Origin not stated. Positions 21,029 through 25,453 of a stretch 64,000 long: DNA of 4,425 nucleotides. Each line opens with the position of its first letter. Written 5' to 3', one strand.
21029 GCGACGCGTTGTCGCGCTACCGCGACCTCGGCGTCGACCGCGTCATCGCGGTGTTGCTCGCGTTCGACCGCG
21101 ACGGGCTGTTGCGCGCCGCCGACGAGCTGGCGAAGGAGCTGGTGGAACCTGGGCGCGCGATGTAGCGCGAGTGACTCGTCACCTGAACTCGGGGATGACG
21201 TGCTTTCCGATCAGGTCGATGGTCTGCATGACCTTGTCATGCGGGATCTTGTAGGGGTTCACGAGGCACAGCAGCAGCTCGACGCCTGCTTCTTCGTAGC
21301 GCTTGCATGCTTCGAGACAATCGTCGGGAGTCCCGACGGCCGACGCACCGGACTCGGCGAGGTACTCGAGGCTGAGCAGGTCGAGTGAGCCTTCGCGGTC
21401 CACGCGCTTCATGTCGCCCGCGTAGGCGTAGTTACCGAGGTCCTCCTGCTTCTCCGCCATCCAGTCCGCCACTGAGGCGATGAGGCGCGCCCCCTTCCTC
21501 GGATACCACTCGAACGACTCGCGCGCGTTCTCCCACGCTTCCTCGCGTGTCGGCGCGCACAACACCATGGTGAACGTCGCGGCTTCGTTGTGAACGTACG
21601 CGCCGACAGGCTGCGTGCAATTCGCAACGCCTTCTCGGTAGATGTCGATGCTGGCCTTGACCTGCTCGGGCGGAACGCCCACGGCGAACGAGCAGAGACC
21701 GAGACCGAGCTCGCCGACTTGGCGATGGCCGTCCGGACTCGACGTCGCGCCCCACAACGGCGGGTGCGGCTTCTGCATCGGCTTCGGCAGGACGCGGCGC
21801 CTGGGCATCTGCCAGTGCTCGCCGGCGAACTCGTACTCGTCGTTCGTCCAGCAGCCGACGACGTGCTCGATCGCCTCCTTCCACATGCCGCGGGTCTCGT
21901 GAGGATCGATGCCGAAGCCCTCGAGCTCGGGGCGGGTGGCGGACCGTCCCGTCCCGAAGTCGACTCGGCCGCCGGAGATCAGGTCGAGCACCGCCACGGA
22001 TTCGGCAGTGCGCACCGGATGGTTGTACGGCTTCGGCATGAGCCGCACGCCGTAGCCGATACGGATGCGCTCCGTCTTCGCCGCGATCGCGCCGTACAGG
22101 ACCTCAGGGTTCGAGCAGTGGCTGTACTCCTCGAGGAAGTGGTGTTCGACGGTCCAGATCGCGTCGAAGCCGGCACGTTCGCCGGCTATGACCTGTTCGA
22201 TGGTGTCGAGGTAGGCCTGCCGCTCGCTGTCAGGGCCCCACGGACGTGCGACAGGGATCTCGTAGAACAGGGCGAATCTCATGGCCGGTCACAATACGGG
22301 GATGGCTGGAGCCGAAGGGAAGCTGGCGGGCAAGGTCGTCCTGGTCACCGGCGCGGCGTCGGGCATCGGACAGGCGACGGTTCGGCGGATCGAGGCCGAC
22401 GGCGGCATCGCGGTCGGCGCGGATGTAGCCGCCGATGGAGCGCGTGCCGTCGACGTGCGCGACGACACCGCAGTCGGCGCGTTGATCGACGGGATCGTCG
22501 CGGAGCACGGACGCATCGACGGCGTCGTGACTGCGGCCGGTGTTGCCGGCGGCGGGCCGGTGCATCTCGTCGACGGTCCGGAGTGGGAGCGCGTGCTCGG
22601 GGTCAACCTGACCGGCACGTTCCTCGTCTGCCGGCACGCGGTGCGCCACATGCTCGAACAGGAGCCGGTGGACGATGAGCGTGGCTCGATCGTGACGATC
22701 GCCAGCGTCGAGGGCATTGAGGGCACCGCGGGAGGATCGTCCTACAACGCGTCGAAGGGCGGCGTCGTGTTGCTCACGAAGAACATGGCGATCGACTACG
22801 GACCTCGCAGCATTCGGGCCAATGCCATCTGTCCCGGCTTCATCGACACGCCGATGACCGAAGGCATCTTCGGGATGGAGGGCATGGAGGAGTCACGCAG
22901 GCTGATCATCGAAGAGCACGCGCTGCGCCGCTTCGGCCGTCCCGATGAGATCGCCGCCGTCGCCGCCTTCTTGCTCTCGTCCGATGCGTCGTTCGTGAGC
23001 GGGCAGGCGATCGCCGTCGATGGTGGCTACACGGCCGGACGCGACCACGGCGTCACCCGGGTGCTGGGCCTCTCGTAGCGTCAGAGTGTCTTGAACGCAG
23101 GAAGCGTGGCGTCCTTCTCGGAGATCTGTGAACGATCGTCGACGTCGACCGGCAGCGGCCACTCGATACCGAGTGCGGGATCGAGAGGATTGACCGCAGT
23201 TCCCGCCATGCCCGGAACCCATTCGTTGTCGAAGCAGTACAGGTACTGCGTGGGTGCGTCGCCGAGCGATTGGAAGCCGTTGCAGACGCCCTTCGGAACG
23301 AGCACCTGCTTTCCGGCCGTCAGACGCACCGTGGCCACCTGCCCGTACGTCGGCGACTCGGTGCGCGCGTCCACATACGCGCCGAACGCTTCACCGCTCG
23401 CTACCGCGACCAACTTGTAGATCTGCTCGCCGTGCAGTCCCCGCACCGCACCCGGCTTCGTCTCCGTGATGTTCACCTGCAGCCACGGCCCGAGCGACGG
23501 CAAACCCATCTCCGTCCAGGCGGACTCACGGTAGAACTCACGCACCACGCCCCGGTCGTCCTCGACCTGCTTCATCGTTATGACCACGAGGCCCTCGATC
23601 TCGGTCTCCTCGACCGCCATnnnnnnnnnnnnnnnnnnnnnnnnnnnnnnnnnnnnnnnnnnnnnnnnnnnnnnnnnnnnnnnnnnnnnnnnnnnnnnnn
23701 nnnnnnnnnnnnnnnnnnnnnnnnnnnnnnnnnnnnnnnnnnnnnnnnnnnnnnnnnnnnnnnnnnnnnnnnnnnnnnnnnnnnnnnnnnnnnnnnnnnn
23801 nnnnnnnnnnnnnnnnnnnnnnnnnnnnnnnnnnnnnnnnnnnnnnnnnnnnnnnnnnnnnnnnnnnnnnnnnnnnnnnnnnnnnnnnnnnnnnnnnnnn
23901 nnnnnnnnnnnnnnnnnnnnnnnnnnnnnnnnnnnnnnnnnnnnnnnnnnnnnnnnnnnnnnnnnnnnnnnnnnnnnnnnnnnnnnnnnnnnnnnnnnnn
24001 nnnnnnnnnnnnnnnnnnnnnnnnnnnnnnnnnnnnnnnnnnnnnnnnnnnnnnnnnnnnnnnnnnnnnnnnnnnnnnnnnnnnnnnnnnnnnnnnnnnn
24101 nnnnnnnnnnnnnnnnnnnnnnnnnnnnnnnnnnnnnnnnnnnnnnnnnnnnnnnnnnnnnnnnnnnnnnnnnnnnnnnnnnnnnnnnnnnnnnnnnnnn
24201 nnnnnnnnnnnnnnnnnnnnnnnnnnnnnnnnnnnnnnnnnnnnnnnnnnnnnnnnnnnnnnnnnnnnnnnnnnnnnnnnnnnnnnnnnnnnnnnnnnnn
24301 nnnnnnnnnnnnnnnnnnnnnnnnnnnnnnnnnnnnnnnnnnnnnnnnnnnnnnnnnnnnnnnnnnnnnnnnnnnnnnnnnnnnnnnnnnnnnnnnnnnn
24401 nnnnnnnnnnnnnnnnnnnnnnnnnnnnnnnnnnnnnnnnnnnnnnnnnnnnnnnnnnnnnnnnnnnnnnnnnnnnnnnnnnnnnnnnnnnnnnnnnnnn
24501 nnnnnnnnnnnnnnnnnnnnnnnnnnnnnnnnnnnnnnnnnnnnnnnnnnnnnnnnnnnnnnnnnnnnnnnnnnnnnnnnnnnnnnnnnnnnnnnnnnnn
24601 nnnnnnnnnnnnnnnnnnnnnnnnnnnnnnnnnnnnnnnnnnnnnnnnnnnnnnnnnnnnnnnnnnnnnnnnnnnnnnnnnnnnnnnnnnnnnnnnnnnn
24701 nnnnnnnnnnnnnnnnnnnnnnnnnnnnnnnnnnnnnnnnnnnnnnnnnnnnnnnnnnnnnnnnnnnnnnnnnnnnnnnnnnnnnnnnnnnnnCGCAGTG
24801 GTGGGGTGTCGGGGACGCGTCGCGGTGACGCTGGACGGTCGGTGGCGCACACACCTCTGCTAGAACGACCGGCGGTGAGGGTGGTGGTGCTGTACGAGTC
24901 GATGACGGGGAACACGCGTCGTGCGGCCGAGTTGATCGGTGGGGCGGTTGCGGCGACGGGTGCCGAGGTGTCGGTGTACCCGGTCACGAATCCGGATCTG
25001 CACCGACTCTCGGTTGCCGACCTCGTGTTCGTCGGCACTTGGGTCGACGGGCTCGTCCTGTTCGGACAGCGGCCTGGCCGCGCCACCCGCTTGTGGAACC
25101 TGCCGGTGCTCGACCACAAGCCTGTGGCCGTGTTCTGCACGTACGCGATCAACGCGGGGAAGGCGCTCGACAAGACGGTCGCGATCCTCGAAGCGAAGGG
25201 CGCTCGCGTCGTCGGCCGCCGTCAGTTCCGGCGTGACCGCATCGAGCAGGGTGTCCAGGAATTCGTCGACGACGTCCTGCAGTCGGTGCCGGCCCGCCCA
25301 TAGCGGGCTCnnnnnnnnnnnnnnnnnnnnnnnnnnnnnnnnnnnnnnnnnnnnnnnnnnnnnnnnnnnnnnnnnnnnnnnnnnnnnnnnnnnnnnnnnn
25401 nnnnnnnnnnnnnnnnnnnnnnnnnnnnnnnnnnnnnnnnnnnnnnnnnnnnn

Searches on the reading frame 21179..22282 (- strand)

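Call 28: search_protein_families(library=pfam, proteins=[window:21179-22282:-], max_evalue=0.01)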
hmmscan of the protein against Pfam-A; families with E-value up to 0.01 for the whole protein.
window:21179-22282:- (367 aa): 1 family
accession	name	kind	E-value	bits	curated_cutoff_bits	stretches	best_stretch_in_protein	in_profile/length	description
PF00296.26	Bac_luciferase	-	5.6e-60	203.8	27.9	1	17-335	14-313/314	Luciferase-like monooxygenase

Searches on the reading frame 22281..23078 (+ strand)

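Call 28: search_protein_families(library=pfam, proteins=[window:22281-23078:+], max_evalue=0.01)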
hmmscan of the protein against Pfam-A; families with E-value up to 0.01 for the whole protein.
window:22281-23078:+ (265 aa): 4 families
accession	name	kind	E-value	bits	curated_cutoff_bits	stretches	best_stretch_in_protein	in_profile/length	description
PF13561.12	adh_short_C2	-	3.8e-55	187.5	27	1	24-251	1-236/236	Enoyl-(Acyl carrier protein) reductase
PF00106.31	adh_short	-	2.8e-44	151.4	26.6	1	18-196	1-190/195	short chain dehydrogenase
PF08659.16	KR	-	2.7e-09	37.7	22.6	1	55-158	58-152/180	KR domain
PF01370.27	Epimerase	-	0.0045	16.9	20.9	1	20-99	1-84/240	NAD dependent epimerase/dehydratase family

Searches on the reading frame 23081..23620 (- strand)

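Call 28: search_protein_families(library=pfam, proteins=[window:23081-23620:-], max_evalue=0.01)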
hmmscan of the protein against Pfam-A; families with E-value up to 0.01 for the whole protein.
window:23081-23620:- (179 aa): 1 family
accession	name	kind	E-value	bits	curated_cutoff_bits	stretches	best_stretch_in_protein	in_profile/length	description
PF00908.23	dTDP_sugar_isom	-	1.1e-37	129.8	27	1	5-177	1-167/168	dTDP-4-dehydrorhamnose 3,5-epimerase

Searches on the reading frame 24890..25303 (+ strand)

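Call 28: search_protein_families(library=pfam, proteins=[window:24890-25303:+], max_evalue=0.01)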
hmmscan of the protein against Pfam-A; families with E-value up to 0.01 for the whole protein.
window:24890-25303:+ (137 aa): 3 families
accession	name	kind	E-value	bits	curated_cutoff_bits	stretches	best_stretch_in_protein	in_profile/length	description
PF12641.12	Flavodoxin_3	-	3.3e-07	30.7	27.5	1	1-91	3-83/160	Flavodoxin domain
PF00258.30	Flavodoxin_1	-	4.9e-05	24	25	1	1-109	2-122/143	Flavodoxin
PF12724.12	Flavodoxin_5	-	0.00092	20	27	1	1-89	3-88/145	Flavodoxin domain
